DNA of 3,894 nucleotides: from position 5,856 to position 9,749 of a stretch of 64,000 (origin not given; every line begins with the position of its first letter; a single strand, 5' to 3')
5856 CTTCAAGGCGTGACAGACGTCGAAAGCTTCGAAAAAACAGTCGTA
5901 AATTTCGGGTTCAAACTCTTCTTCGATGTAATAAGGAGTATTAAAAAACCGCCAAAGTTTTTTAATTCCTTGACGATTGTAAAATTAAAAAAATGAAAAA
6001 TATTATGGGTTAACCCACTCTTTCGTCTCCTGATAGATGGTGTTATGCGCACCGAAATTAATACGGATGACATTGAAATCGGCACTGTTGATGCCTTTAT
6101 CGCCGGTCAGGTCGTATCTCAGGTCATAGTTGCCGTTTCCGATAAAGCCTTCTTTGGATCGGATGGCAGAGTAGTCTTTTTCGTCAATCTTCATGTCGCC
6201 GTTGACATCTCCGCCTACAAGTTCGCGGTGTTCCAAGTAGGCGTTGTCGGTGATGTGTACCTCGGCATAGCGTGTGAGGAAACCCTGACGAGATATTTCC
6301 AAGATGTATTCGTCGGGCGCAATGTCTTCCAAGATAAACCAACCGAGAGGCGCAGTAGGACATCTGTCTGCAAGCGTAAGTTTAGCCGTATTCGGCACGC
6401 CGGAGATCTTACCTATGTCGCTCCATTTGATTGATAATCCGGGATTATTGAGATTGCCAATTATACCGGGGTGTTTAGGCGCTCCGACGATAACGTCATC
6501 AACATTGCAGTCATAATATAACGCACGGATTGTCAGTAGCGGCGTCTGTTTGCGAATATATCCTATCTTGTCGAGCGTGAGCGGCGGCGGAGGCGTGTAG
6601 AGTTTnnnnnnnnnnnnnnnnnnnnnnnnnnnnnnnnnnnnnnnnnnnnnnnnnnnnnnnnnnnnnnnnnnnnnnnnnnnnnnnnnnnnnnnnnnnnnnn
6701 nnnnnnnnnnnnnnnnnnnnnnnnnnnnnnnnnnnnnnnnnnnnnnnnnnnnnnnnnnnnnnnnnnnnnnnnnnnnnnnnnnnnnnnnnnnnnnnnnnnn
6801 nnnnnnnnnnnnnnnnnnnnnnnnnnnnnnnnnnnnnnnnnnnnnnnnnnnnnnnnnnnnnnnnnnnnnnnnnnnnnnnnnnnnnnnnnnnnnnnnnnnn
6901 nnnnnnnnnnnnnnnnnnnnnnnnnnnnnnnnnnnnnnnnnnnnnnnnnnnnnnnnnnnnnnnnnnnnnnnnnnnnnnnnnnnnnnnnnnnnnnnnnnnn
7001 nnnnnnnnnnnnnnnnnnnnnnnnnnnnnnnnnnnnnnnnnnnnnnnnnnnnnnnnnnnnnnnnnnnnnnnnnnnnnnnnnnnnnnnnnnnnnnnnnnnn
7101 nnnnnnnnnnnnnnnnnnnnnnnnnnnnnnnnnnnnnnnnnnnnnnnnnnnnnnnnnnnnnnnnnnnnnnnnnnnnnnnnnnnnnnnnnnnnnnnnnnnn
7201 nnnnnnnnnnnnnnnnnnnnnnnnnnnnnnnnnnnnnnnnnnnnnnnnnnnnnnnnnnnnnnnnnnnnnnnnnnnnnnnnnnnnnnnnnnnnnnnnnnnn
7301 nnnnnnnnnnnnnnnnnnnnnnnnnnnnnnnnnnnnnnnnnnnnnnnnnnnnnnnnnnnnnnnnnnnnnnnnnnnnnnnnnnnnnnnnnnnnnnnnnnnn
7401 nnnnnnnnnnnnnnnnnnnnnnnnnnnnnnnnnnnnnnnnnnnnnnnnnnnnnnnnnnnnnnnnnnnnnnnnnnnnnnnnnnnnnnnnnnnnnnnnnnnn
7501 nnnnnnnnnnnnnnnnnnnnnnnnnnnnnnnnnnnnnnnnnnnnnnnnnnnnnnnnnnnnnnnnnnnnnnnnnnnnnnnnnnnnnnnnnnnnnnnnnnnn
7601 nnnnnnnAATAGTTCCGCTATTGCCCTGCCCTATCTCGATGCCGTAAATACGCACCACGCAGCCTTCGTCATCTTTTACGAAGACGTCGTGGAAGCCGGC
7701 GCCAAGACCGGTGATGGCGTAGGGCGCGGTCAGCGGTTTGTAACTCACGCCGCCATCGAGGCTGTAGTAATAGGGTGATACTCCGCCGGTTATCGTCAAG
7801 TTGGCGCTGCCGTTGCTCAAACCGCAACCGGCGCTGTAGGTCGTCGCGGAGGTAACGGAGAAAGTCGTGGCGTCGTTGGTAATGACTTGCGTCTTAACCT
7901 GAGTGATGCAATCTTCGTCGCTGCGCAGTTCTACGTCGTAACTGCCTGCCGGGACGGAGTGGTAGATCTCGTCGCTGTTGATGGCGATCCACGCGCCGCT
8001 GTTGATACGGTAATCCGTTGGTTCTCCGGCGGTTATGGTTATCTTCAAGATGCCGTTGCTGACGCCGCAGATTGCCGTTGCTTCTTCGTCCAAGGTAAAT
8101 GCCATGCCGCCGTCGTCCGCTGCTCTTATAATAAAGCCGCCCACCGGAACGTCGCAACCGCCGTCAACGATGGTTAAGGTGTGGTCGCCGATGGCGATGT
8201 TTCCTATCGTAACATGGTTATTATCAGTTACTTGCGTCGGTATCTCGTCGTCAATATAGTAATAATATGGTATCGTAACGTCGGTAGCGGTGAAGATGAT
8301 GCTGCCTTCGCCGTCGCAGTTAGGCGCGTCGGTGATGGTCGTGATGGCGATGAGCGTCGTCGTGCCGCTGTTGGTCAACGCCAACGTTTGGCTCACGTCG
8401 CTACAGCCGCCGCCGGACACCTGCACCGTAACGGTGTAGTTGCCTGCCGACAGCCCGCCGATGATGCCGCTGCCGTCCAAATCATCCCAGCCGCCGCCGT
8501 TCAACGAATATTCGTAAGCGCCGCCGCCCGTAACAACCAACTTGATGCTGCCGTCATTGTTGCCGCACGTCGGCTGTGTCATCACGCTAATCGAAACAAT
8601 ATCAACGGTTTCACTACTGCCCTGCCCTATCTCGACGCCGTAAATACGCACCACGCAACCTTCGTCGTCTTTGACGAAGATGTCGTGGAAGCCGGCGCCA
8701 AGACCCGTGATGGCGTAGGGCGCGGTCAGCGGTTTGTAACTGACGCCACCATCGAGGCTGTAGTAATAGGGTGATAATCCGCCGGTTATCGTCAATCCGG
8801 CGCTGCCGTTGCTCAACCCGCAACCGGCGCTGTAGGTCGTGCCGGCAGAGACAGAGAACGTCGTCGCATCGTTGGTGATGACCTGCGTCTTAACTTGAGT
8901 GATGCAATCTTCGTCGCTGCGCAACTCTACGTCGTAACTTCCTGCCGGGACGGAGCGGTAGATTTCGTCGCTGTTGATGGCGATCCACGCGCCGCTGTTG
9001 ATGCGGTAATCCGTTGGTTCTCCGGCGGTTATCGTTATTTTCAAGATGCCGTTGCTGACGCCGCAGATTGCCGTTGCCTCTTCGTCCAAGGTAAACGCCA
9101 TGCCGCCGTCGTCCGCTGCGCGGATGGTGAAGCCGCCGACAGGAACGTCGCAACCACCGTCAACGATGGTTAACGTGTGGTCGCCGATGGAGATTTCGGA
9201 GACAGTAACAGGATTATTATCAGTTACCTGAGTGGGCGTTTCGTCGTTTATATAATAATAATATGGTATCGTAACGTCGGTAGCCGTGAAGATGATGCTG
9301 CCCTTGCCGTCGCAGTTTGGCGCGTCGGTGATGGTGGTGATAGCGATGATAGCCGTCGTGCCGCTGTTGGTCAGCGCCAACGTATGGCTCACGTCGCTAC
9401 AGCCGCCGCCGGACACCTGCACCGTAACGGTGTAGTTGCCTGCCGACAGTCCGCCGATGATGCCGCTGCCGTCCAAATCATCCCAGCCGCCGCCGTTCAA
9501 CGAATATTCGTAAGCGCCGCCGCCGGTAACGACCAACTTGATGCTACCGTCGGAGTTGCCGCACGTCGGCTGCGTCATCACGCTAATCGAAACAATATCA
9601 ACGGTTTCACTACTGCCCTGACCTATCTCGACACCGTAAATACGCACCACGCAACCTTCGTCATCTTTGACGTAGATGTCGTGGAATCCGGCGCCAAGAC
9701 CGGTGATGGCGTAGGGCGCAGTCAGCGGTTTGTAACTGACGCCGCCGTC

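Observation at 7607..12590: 996-bp tandem repeat array with a 1,992-bp higher-order periodicity inside the giant gene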

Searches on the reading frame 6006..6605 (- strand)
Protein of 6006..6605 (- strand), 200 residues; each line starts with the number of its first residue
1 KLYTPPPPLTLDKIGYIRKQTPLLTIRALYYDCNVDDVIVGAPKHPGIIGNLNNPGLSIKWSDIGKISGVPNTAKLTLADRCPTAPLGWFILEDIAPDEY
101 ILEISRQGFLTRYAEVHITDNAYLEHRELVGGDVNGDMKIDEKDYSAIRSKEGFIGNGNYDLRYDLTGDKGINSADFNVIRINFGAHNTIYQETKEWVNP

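Call 42: search_solved_structures(query=window:6006-6605:-, max_evalue=1, show_alignments=2)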
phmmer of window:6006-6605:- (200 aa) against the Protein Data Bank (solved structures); distinct sequences matched with E-value up to 1: 7.
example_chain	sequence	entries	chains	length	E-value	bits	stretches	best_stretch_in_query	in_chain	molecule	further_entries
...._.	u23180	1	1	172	0.068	16.4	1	98-192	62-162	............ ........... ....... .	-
5nrk_B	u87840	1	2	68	0.09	16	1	132-183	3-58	DocCel5: Type I dockerin repeat domain from A. cellulolyticus family 5 endoglucanase WP_01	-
2y3n_B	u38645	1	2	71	0.25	14.6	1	131-186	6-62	CELLULOSOMAL FAMILY-48 PROCESSIVE GLYCOSIDE HYDROLASE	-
2qf4_A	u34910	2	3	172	0.27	14.5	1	60-132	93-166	Cell shape determining protein MreC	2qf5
3kcp_A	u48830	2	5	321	0.27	14.5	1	98-192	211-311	Cellulosomal-scaffolding protein A | Cellulosome anchoring protein cohesin region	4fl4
4wi0_B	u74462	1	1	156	0.58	13.4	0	84-185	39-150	Cellulosomal scaffoldin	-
5g5d_B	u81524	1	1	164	0.72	13.1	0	98-191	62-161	CELLULOSOMAL-SCAFFOLDING PROTEIN A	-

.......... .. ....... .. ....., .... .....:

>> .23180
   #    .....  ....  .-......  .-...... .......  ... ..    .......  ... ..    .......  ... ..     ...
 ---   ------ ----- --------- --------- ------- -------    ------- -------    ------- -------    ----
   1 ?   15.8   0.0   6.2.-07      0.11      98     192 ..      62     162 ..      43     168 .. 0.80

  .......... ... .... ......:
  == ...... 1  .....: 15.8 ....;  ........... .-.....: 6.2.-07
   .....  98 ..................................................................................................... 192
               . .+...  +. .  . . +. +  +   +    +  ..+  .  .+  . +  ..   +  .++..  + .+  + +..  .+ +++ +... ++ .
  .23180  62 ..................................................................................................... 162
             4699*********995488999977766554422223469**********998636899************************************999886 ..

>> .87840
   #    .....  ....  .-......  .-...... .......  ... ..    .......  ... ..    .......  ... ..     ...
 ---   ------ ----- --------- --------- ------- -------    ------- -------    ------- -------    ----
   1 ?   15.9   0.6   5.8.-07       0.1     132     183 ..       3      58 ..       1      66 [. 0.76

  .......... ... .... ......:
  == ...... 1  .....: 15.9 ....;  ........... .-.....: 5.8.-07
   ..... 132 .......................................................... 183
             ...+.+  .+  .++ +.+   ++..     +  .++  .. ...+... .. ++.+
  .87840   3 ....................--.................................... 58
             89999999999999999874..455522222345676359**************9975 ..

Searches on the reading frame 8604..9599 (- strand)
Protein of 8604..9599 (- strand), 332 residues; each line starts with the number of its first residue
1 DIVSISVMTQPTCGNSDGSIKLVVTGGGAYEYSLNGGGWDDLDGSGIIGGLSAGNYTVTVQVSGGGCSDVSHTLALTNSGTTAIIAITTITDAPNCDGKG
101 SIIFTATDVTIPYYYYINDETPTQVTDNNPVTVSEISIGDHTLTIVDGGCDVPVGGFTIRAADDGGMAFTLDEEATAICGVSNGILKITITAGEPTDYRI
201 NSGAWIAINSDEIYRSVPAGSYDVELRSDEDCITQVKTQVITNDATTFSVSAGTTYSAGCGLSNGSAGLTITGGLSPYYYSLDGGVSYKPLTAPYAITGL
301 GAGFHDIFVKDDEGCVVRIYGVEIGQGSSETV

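Call 23: find_homologous_proteins(query=window:8604-9599:-, max_evalue=0.00001)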
Query window:8604-9599:- (332 aa): 17 proteins with E <= 0.00001 among 7338 candidates.
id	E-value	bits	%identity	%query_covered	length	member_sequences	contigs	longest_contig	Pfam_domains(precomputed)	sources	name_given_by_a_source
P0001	9.2e-28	116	31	92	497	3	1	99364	PF07495.20,PF23623.2,PF13573.13,PF06832.19,PF17210.10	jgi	jgi:uncharacterized protein (DUF2141 family)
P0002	1.8e-19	89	37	42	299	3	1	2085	PF13573.13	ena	-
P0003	2.1e-18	85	28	66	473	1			PF23623.2,PF13573.13,PF06832.19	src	-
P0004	5.7e-18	84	28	86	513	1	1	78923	PF07495.20,PF23623.2,PF13573.13,PF23585.2,PF24421.2,PF13620.13,PF06832.19,PF17210.10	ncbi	-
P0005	1.1e-16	79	29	89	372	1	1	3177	PF13573.13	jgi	-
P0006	4.3e-15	74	26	89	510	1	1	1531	PF07495.20,PF13573.13,PF06832.19,PF17210.10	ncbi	ncbi:MAG: SprB repeat-containing protein, partial [Acidobacteriota bacterium]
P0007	5.3e-14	71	30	93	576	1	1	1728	PF13573.13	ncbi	ncbi:MAG: SprB repeat-containing protein, partial [Flavobacteriales bacterium]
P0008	4.0e-13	68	27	92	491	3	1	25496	PF13573.13,PF13585.13,PF23585.2,PF18962.8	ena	-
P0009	1.2e-12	66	26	92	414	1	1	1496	PF07495.20,PF23623.2,PF13573.13,PF18962.8,PF24421.2,PF13620.13,PF14344.13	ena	-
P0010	1.5e-12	66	29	92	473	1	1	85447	PF22352.3,PF13573.13,PF17957.8,PF23585.2,PF18962.8,PF28321.1,PF06832.19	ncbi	ncbi:MAG: SprB repeat-containing protein, partial [Saprospiraceae bacterium]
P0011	2.2e-11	62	30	53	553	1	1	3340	PF13573.13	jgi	jgi:large repetitive protein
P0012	1.0e-9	56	30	93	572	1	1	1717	PF13573.13,PF25942.1,PF06832.19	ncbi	ncbi:MAG: SprB repeat-containing protein, partial [Flavobacteriales bacterium]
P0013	3.5e-9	55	31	80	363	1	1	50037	PF13573.13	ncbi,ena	-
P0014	8.4e-8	50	47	19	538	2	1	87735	PF13573.13,PF18962.8,PF11589.15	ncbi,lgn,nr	ncbi:MAG: T9SS type A sorting domain-containing protein [Bacteroidia bacterium]|nr:T9SS type A sorti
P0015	2.1e-7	49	31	80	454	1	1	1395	PF13573.13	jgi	-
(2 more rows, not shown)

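Call 24: find_related_loci(query=window:8604-9599:-, collection=genome_contigs, flank=10000)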
Query window:8604-9599:- (332 aa) in genome_contigs; peptide patterns used: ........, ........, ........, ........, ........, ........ (x = any residue, [..] = any of these).
42 stretches matched a pattern, but none encodes a relative of the query by tblastn (E <= 1e-3).

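Call 25: find_related_loci(query=window:8604-9599:-, collection=metagenome_contigs, flank=10000)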
Query window:8604-9599:- (332 aa) in metagenome_contigs; peptide patterns used: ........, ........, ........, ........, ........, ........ (x = any residue, [..] = any of these).
78 stretches matched a pattern, but none encodes a relative of the query by tblastn (E <= 1e-3).

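Call 43: search_solved_structures(query=A1, max_evalue=1)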
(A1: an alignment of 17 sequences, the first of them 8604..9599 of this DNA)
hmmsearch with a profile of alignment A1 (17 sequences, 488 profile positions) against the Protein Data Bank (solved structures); distinct sequences matched with E-value up to 1: 11.
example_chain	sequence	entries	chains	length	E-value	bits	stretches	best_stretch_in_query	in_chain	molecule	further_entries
9flp_A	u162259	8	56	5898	8.6e-24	87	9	20-396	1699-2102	The grappling hook protein A in the bacterium Aureispira sp. CCB-QB1 | The grappling hook protein A (GhpA) in the bacterium Aureispira sp. CCB-QB1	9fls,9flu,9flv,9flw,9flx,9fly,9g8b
5lxk_A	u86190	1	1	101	1.8e-06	29.8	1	144-199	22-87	Decoration protein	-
8zvi_a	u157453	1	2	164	5e-06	28.4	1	144-198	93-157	Decoration protein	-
9occ_A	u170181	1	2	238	9.3e-06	27.5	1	20-110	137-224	Putative neck whiskers protein gp24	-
9ncf_S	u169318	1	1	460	1.2e-05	27.1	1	133-432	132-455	Immunoglobulin-like domain protein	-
3shs_A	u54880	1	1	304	0.00053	21.7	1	310-420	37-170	Hoc head outer capsid protein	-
9c2d_S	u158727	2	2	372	0.0044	18.7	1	303-429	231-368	Tail protein | Putative tail protein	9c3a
4gm2_A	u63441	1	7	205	0.09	14.3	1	288-328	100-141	ATP-dependent Clp protease proteolytic subunit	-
9i0e_A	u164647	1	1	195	0.2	13.2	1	132-182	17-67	Lipoprotein cytochrome c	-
3rgh_A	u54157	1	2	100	0.55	11.7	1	58-107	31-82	Filamin-A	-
7vxz_E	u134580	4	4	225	0.83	11.2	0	13-96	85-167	Coxsackievirus and adenovirus receptor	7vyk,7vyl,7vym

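Call 44: predict_structure(alignment_id=A1)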
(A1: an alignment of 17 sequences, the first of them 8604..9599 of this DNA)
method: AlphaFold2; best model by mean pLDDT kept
length: 332 residues; sequences in the alignment: 17
mean_pLDDT: 82.3   pTM: 0.54
mean pLDDT of the five models: 82.3, 80.4, 80.3, 76.8, 76.3
residues with pLDDT >= 90: 83; 70-90: 202; 50-70: 43; < 50: 4
segments of 3 or more residues with pLDDT < 50: 329-332
pLDDT, mean of each block of 10 residues (from residue 1): 82 82 81 89 87 86 70 76 78 91 87 89 91 93 82 80 82 81 87 91 88 87 88 85 66 68 79 83 80 86 82 80 67 36
secondary structure, 60 per line:
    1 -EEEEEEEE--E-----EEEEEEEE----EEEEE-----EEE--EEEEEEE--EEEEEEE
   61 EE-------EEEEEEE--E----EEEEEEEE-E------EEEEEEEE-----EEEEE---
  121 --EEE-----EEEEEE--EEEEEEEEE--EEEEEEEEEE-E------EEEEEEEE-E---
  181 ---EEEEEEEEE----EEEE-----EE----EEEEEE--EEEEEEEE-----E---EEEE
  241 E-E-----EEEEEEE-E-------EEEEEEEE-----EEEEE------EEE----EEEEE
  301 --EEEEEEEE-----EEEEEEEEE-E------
elements in order: E2-9 E18-25 E30-34 E40-42 E45-51 E54-62 E70-76 E84-91 E100-107 E113-117 E123-125 E131-136 E139-147 E150-159 E168-175 E184-192 E197-200 E212-217 E220-227 E237-241 E249-255 E265-272 E278-282 E289-291 E296-300 E303-310 E316-324

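Call 48: fold_search(model_id=the predicted structure, library=pdb)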
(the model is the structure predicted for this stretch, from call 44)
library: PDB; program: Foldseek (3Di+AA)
matches with E <= 10: 1815; with E <= 0.001: 150
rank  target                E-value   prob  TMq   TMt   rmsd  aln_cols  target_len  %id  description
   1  9flu_A                1.9e-10  1.00  0.24  0.24  34.0       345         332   15  CryoEM structure of the fragment-1 (3402-3733) in the grappling hook protein A (GhpA) in the bacterium Aureispira sp.  (released 2024-10-16)
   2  9flx_A                5.0e-10  1.00  0.25  0.24  33.8       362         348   15  CryoEM structure of the fragment-4 (4074-4421) in the grappling hook protein A (GhpA) in the bacterium Aureispira sp.  (released 2024-10-16)
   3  9fls_A                8.4e-10  1.00  0.20  0.20  33.5       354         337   17  CryoEM structure of the fragment-3 (2061-2397) in the grappling hook protein A (GhpA) in the bacterium Aureispira sp.  (released 2024-10-16)
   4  9flv_A                1.3e-09  1.00  0.25  0.21  34.1       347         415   17  CryoEM structure of the fragment-5 (2393-2807) in the grappling hook protein A (GhpA) in the bacterium Aureispira sp.  (released 2024-10-16)
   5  9g8b_A                1.3e-09  1.00  0.23  0.22  34.0       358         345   16  CryoEM structure of the fragment-2 (2892-3236) in the grappling hook protein A (GhpA) in the bacterium Aureispira sp.  (released 2024-10-16)
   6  9fly_A                1.7e-09  1.00  0.24  0.12  34.3       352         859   15  CryoEM structure of the base (4151-5009) in the grappling hook protein A (GhpA) in the bacterium Aureispira sp. CCB-QB (released 2024-10-16)
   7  9flw_A                3.8e-09  1.00  0.23  0.16  33.9       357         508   17  CryoEM structure of the fragment-6 (3571-4078) in the grappling hook protein A (GhpA) in the bacterium Aureispira sp.  (released 2024-10-16)
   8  9flp_A                2.0e-08  1.00  0.21  0.10  33.7       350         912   17  CryoEM structure of the neck (1403-2314) in the grappling hook protein A (GhpA) in the bacterium Aureispira sp. CCB-QB (released 2024-10-16)
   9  6tpw                  7.0e-08  1.00  0.22  0.20  26.3       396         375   11  Crystal structures of FNIII domain one through four of the human leucocyte common antigen-related protein ( LAR) (released 2020-05-13)
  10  4pbx                  2.4e-07  1.00  0.20  0.14  26.2       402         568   11  Crystal structure of the six N-terminal domains of human receptor protein tyrosine phosphatase sigma (released 2014-11-12)
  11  8v2b_B                2.9e-07  1.00  0.24  0.17  17.9       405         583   12  Cryo-EM structure of mouse type II OSM receptor complex: model for full extracellular assembly (released 2024-11-20)
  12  3t4a_A                7.3e-07  1.00  0.31  0.20  15.0       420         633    7  Structure of a truncated form of Staphylococcal Complement Inhibitor B bound to human C3c at 3.4 Angstrom resolution (released 2011-11-23)
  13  9qk2_F                8.0e-07  1.00  0.22  0.14  16.0       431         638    8  Structure of the Complement classical and lectin pathway C3 convertase in complex with substrate C3 (released 2025-12-24)
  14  8uin_A                9.3e-07  1.00  0.31  0.19  14.7       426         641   11  Structure of the C3bBb-albicin complex (released 2024-05-08)
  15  3l5h_A                9.3e-07  1.00  0.23  0.16  17.8       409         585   11  Crystal structure of the full ectodomain of human gp130: New insights into the molecular assembly of receptor complexe (released 2010-05-19)
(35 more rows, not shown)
